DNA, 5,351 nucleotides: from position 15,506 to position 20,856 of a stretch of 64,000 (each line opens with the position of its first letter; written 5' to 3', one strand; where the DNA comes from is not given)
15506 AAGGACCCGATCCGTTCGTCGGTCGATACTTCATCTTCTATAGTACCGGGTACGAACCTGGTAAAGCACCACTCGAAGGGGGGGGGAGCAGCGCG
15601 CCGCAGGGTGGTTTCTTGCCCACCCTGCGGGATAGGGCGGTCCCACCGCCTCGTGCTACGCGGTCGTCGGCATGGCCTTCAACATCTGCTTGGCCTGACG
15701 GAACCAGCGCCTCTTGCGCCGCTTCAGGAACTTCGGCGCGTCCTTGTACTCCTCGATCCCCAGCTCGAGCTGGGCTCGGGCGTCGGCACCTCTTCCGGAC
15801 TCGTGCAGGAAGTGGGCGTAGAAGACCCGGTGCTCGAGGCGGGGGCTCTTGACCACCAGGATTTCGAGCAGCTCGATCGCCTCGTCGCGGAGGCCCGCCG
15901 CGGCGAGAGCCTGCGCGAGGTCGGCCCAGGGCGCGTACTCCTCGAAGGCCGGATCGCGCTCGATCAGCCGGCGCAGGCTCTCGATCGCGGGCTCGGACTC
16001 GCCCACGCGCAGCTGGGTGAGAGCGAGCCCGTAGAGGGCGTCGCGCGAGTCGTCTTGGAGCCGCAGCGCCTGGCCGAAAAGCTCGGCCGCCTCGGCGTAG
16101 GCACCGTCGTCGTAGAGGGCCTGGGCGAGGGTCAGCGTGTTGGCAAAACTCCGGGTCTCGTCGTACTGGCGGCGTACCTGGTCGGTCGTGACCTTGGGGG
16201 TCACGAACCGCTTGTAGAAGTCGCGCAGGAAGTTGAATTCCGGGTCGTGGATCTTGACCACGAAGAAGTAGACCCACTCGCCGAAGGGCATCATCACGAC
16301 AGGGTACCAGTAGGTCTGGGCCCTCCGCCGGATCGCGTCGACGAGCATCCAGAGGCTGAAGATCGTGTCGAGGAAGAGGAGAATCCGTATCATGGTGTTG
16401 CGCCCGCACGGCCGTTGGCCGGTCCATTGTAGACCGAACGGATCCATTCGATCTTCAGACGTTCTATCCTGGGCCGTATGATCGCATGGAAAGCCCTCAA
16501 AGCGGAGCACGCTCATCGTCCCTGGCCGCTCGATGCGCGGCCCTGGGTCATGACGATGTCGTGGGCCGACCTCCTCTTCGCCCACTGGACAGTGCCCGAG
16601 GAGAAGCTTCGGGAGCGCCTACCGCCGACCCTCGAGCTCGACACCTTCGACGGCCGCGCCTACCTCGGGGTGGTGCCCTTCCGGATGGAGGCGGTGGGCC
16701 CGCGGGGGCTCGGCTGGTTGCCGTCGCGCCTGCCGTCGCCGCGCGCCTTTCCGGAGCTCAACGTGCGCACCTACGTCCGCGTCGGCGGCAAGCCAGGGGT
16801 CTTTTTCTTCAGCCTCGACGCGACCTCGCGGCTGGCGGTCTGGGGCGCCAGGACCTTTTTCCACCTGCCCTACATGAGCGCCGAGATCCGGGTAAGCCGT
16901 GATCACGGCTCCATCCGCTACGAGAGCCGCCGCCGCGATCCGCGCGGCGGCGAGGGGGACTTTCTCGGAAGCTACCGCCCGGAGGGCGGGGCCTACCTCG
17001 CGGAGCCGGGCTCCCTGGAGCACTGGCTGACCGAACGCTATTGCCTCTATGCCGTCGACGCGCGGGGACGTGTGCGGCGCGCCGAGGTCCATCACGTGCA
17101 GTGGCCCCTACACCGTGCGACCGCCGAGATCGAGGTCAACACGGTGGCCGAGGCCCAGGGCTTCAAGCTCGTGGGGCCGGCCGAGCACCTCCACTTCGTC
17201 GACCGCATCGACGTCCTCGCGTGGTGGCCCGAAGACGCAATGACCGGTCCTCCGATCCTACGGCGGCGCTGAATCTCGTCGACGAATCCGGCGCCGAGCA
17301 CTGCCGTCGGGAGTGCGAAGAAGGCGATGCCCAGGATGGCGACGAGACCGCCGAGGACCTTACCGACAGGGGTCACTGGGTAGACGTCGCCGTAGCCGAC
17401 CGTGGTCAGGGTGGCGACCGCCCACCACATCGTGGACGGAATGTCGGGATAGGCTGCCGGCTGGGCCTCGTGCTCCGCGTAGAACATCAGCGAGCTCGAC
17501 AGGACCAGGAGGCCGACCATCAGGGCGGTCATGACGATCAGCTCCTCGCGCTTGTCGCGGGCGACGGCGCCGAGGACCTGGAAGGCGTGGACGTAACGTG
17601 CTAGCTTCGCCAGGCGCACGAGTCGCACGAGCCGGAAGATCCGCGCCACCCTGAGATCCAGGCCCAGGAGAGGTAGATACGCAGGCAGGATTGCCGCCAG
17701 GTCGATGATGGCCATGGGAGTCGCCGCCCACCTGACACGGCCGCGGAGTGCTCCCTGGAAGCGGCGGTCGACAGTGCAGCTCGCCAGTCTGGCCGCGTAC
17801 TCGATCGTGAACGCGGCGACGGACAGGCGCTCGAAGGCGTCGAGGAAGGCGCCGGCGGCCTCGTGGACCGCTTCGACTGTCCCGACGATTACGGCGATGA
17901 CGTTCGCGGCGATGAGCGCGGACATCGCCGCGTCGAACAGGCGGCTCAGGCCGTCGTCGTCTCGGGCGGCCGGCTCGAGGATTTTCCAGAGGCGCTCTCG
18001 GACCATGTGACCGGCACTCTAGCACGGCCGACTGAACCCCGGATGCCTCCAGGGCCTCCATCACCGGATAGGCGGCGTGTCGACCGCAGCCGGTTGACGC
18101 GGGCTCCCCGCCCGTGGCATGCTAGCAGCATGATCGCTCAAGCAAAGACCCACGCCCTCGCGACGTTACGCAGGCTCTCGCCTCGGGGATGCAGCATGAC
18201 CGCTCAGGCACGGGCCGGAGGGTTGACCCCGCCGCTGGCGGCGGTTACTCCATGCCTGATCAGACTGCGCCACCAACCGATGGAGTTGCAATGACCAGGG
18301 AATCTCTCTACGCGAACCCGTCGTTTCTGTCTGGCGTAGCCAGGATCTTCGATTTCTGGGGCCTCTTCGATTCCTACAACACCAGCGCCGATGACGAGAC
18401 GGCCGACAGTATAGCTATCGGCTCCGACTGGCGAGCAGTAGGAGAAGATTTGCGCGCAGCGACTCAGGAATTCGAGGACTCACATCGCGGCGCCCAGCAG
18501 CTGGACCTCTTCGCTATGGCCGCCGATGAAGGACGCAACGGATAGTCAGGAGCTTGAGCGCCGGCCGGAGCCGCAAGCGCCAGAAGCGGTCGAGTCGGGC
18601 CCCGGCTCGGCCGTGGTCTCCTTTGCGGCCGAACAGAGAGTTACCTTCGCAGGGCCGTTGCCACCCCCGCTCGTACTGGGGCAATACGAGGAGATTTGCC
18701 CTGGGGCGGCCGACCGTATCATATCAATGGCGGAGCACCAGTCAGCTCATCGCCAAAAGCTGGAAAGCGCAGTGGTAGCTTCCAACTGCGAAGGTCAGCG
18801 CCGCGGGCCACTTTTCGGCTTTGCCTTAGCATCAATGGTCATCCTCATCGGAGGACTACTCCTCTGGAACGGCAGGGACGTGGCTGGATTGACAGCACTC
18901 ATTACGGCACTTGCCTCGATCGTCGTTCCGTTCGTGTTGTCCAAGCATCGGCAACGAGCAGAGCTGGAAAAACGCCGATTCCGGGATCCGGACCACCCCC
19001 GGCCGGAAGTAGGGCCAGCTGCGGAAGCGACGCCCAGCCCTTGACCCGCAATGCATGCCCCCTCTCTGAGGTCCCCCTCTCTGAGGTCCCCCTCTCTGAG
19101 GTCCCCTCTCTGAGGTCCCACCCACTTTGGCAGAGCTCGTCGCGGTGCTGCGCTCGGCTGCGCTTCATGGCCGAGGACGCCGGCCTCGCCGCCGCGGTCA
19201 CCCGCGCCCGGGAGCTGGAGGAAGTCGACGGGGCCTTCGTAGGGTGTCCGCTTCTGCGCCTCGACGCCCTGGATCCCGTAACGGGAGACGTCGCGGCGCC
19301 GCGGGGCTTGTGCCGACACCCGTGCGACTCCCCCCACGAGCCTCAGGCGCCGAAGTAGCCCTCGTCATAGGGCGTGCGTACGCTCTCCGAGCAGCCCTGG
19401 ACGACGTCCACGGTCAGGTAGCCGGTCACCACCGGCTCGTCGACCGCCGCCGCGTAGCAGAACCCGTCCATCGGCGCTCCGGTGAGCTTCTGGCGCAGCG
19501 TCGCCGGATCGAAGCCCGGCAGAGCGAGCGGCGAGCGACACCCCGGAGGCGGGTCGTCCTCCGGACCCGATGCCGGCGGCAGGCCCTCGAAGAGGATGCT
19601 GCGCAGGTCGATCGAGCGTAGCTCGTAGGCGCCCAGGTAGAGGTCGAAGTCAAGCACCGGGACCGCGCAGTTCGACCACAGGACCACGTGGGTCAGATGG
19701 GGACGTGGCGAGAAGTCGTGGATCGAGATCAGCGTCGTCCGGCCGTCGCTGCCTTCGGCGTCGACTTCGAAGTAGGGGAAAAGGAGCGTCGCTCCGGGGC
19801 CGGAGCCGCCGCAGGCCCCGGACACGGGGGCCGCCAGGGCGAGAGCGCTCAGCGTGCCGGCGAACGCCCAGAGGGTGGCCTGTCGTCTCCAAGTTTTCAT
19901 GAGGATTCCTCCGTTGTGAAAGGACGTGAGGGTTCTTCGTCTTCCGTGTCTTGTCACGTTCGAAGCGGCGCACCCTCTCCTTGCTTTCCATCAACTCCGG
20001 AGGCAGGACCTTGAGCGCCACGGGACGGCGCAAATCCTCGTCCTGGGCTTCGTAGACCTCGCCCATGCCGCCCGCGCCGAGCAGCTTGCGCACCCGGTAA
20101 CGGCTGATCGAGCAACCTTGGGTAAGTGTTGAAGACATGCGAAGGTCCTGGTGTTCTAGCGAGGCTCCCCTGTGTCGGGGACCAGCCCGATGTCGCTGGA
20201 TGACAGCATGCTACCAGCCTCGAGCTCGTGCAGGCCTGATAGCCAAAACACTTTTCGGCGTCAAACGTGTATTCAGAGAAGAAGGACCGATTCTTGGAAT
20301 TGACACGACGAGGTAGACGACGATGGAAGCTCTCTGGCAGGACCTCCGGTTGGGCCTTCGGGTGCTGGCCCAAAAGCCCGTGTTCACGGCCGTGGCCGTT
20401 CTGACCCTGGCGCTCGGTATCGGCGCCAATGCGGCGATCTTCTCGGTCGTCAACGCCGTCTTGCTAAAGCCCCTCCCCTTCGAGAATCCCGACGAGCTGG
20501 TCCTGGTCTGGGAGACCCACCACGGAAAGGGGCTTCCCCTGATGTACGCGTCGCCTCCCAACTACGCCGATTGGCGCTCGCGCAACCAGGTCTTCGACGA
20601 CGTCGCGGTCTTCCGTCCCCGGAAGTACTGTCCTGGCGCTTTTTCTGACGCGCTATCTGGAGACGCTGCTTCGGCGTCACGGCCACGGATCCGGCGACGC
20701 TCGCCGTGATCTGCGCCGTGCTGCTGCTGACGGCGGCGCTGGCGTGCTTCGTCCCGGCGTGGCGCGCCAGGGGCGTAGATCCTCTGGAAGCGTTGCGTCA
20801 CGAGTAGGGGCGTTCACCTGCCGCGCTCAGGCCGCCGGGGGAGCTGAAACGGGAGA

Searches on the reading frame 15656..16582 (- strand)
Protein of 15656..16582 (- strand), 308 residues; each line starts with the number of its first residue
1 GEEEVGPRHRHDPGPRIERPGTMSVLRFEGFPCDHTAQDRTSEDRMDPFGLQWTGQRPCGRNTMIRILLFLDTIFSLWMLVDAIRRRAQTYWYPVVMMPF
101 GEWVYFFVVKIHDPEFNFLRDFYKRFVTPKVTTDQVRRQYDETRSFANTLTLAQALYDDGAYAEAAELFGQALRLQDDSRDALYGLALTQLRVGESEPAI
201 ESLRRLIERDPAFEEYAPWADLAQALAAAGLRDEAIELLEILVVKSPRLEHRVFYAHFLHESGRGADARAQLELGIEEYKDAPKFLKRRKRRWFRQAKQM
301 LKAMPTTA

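Call 18: search_protein_families(library=pfam, proteins=[window:15656-16582:-], max_evalue=0.001)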
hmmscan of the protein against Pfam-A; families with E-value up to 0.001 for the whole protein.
window:15656-16582:- (308 aa): 13 families
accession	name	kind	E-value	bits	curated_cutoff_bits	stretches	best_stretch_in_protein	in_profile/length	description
PF14559.12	TPR_19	-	8.6e-12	45.7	25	1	156-217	1-62/68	Tetratricopeptide repeat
PF13428.12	TPR_14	-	4.6e-11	42.7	23.5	0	218-256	3-42/44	Tetratricopeptide repeat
PF13432.12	TPR_16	-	1.3e-09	38.8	32.7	1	150-211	1-62/65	Tetratricopeptide repeat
PF07719.23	TPR_2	-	2.5e-08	33.9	27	0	151-178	6-33/34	Tetratricopeptide repeat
PF00515.34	TPR_1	-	5.2e-07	29.7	27.8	0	181-211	2-32/34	Tetratricopeptide repeat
PF13174.12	TPR_6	-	6.1e-07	30.1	26.3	0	181-211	1-31/33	Tetratricopeptide repeat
PF12895.13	ANAPC3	-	9.1e-07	29.5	27.2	1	140-205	16-81/82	Anaphase-promoting complex, cyclosome, subunit 3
PF13176.12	TPR_7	-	1e-05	25.7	27.9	0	152-179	5-34/36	Tetratricopeptide repeat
PF13181.12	TPR_8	-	1.4e-05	25.3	25.7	0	181-212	2-33/34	Tetratricopeptide repeat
PF13414.12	TPR_11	-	1.6e-05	24.9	26.8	1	154-194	2-42/42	TPR repeat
PF13424.12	TPR_12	-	1.8e-05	25.3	30.1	1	147-210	3-75/77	Tetratricopeptide repeat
PF03704.23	BTAD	-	4.9e-05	24.2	22.1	1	135-238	14-118/146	Bacterial transcriptional activator domain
PF14561.12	TPR_20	-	0.00064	20.4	25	0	173-235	15-77/90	Tetratricopeptide repeat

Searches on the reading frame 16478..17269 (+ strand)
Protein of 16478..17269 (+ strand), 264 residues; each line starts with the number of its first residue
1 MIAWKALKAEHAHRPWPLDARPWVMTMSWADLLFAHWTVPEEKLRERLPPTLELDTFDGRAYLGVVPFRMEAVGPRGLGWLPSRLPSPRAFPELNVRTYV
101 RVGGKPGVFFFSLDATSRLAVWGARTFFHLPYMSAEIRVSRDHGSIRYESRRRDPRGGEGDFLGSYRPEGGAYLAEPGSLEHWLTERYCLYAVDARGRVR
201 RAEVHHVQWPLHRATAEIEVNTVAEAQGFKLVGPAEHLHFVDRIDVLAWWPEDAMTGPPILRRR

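Call 18: search_protein_families(library=pfam, proteins=[window:16478-17269:+], max_evalue=0.001)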
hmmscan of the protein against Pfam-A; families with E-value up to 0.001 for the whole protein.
window:16478-17269:+ (264 aa): 2 families
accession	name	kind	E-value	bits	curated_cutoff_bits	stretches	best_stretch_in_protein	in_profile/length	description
PF09844.14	DUF2071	-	1.3e-69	234.5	27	1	26-243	1-210/212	Uncharacterized conserved protein (COG2071)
PF06314.16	ADC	-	7.9e-07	29.3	29.8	1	22-152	8-129/238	Acetoacetate decarboxylase (ADC)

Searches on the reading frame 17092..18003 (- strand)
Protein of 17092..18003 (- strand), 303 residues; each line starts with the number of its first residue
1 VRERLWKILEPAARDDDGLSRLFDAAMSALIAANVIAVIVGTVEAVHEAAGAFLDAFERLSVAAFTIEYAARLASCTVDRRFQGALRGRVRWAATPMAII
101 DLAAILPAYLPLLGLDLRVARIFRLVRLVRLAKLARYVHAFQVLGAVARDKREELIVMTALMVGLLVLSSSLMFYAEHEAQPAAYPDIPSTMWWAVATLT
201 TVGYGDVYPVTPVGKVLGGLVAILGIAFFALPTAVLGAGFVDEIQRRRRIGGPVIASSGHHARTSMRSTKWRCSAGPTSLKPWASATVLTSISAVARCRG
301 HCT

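Call 18: search_protein_families(library=pfam, proteins=[window:17092-18003:-], max_evalue=0.001)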
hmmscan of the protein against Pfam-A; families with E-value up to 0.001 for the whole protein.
window:17092-18003:- (303 aa): 2 families
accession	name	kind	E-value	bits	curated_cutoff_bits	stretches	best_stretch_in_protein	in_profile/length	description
PF00520.37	Ion_trans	-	7.3e-25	88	25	1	21-246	2-239/241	Ion transport protein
PF07885.22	Ion_trans_2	-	4.5e-15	55.7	22.5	1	165-238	4-75/79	Ion channel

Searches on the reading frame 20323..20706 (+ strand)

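Call 19: search_protein_families(library=pfam, proteins=[window:20323-20706:+], max_evalue=0.001)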
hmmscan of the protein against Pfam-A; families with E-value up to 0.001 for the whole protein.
window:20323-20706:+ (128 aa): 1 family
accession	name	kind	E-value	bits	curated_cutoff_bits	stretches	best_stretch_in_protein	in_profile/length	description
PF12704.14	MacB_PCD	-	0.00017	22.3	27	1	22-95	1-69/207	MacB-like periplasmic core domain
